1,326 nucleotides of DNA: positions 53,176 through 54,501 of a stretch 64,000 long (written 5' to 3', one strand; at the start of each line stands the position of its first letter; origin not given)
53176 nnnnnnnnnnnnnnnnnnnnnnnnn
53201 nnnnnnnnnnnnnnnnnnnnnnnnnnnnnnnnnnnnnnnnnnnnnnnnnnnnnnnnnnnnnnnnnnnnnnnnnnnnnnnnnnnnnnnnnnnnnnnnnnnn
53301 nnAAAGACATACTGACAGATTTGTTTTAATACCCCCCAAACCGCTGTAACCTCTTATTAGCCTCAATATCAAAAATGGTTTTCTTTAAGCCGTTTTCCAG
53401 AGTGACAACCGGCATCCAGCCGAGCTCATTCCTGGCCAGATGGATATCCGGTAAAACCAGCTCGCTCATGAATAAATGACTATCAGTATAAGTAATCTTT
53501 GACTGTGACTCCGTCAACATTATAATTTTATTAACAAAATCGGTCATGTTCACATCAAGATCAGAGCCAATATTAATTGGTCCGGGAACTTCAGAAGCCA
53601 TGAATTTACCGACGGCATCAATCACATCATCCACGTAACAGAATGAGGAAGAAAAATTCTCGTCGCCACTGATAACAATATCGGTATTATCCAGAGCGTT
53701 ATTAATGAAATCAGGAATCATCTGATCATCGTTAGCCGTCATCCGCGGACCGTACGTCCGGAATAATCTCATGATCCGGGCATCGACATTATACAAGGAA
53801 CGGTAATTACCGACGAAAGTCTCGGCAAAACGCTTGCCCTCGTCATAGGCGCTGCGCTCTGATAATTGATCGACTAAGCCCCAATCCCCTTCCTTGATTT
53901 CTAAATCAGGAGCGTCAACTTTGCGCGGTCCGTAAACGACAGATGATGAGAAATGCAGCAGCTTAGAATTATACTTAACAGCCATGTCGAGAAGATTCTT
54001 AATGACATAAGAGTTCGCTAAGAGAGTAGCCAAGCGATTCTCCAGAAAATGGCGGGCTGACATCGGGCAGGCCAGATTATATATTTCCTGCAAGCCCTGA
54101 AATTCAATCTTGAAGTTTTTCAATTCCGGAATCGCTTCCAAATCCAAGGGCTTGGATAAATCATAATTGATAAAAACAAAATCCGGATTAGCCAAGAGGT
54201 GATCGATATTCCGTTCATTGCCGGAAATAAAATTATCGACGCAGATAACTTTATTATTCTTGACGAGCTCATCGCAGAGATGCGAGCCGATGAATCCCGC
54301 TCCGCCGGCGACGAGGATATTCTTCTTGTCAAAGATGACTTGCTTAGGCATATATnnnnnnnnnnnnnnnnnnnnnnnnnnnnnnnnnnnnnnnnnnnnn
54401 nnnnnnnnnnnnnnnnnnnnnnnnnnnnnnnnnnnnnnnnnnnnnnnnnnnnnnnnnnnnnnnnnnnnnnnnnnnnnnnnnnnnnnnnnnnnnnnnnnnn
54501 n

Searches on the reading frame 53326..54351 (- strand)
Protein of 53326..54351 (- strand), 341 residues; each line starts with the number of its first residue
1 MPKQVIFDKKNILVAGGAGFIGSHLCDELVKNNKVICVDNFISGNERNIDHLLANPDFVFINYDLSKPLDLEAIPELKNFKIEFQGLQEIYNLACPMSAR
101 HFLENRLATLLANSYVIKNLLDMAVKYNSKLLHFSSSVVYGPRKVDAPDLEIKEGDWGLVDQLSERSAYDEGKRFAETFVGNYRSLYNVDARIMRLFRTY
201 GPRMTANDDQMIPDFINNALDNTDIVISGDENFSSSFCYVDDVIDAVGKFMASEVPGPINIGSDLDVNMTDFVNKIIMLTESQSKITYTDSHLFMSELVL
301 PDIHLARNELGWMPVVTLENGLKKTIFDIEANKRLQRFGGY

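Call 12: find_encoding_contigs(protein=window:53326-54351:-, flank=10000, max_places=10)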
Protein window:53326-54351:- (341 aa): 2 contigs read that carry it; 2 places shown.
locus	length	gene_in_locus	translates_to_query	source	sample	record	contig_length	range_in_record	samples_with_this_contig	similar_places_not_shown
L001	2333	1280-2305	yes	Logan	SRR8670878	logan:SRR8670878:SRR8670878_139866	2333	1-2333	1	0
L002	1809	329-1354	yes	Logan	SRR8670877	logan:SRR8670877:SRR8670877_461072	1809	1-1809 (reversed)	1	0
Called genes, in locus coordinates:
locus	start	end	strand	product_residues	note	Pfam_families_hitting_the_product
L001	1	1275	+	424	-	?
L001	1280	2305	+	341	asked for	PF01073:3Beta_HSD, PF01370:Epimerase, PF07993:NAD_binding_4 (faint), PF16363:GDP_Man_Dehyd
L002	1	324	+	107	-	?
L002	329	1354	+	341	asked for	PF01073:3Beta_HSD, PF01370:Epimerase, PF07993:NAD_binding_4 (faint), PF16363:GDP_Man_Dehyd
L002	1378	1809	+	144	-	?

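Call 21: find_related_loci(query=window:53326-54351:-, collection=genome_contigs, flank=10000)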
Query window:53326-54351:- (341 aa) in genome_contigs; peptide patterns used: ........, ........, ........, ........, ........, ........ (x = any residue, [..] = any of these).
96 stretches matched a pattern; 24 encode a relative of the query (tblastn E <= 1e-3); 24 distinct loci.
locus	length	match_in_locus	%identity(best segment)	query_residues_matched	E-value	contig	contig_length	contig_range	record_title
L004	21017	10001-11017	84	1-339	0e+0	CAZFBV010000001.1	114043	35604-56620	MAG TPA_asm: uncultured Gammaproteobacteria bacterium isolate SRP170004_co1_568 genome assembly, contig: NODE_174_length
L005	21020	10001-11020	83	1-340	0e+0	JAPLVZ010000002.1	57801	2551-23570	MAG: Candidatus Falkowbacteria bacterium isolate LacPavin_0419_WC90_MAG_43_11 LacPavin_0419_WC90_scaffold_7644, whole ge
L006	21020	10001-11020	82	1-340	0e+0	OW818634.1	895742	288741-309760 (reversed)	metagenome genome assembly, chromosome: 1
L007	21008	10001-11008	79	1-336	0e+0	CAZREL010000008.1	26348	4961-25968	MAG TPA_asm: uncultured Gammaproteobacteria bacterium isolate SRP192927_co1_666 genome assembly, contig: NODE_3366_lengt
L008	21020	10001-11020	77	1-340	2e-180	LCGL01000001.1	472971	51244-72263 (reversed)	MAG: Candidatus Falkowbacteria bacterium GW2011_GWF2_43_32 UV95_C0001, whole genome shotgun sequence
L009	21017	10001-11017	75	1-339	5e-177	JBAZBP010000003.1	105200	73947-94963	MAG: Patescibacteria group bacterium isolate SO_2017_GW1_115 NODE_1300_length_105200_cov_1.966385_OW334_2017, whole geno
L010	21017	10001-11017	74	1-339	2e-173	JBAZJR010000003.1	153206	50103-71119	MAG: Patescibacteria group bacterium isolate SO_2017_LW4_124 scaffold_340_c1_LW137-91_2017, whole genome shotgun sequenc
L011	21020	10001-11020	83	1-340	0e+0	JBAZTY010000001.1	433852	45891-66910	MAG: Patescibacteria group bacterium isolate SO_2017_GW1_214 NODE_147_length_433852_cov_2.564240_OW334_2017, whole genom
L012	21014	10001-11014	72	1-338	1e-172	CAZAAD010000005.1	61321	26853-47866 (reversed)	MAG TPA_asm: uncultured Gammaproteobacteria bacterium isolate SRP263991_co1_89 genome assembly, contig: NODE_398_length_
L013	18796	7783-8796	71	1-338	5e-171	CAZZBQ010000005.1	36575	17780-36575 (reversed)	MAG TPA_asm: uncultured Gammaproteobacteria bacterium isolate SRP294416_co1_773 genome assembly, contig: NODE_1915_lengt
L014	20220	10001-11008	73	1-336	4e-170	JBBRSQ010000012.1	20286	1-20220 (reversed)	MAG: Patescibacteria group bacterium isolate La2_metabat2.105 La2_metabat2.105_K_2399942L20286_cov_27.9938, whole genome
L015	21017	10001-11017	72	1-339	7e-170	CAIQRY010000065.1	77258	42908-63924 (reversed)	uncultured bacterium isolate AM-lipid-02-D9_bin-0787 genome assembly, contig: bin-0787:65/68, whole genome shotgun seque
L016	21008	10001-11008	73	1-336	2e-169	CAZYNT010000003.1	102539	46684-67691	MAG TPA_asm: uncultured Gammaproteobacteria bacterium isolate SRP263991_co4_298 genome assembly, contig: NODE_113_length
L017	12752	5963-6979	73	1-339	5e-168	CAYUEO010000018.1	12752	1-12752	MAG TPA_asm: uncultured Gammaproteobacteria bacterium isolate SRP118108_co5_465 genome assembly, contig: NODE_5120_lengt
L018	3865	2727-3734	72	1-336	3e-174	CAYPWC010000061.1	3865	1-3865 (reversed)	MAG TPA_asm: uncultured Gammaproteobacteria bacterium isolate SRP192927_co4_865 genome assembly, contig: NODE_70674_leng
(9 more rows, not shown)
